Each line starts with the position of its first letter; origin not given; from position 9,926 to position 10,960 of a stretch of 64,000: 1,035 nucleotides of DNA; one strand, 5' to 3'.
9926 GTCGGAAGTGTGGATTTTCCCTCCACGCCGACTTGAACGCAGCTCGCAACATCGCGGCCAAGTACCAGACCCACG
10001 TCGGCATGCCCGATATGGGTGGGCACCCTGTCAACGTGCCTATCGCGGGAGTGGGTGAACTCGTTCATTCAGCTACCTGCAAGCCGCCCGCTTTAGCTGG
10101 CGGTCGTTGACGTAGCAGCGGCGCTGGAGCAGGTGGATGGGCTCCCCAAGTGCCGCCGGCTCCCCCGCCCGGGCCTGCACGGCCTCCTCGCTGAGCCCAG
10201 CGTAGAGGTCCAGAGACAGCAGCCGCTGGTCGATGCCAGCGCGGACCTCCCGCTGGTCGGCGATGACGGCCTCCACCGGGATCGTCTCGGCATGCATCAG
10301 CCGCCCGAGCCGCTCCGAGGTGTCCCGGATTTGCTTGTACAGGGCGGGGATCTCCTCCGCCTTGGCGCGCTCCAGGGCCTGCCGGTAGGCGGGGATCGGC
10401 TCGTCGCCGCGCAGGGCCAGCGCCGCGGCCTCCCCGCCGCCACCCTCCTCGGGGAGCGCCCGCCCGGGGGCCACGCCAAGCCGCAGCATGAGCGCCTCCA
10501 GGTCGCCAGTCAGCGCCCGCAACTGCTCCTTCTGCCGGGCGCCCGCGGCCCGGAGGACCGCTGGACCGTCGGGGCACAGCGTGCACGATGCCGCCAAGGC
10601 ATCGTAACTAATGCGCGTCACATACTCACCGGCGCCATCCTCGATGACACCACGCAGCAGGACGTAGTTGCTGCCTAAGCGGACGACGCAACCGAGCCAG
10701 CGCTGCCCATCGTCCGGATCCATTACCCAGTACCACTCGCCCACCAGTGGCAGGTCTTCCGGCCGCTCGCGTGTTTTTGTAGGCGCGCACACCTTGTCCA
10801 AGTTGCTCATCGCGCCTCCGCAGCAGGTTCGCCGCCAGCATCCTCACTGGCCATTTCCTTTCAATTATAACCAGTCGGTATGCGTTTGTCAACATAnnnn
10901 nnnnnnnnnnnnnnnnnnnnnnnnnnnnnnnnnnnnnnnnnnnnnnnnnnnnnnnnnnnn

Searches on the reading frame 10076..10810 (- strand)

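Call 4: search_protein_families(library=pfam, proteins=[window:10076-10810:-], max_evalue=0.1)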
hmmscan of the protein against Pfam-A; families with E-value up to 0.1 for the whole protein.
window:10076-10810:- (245 aa): 0 families

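Call 5: search_protein_families(library=padloc, proteins=[window:10076-10810:-], max_evalue=0.1)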
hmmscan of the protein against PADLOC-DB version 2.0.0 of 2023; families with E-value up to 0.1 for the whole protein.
window:10076-10810:- (245 aa): 0 families

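Call 6: search_protein_families(library=ncbifam, proteins=[window:10076-10810:-], max_evalue=0.1)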
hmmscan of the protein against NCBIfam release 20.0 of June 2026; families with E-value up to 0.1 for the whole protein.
window:10076-10810:- (245 aa): 1 family
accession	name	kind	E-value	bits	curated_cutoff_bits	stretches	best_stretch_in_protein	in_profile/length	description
NF007106.0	PRK09555.1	equivalog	0.041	13.6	102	0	186-233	15-57/75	ferrous iron transporter A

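Call 7: search_protein_families(library=phrogs, proteins=[window:10076-10810:-], max_evalue=0.01)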
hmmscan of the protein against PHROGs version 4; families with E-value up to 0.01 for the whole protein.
window:10076-10810:- (245 aa): 0 families
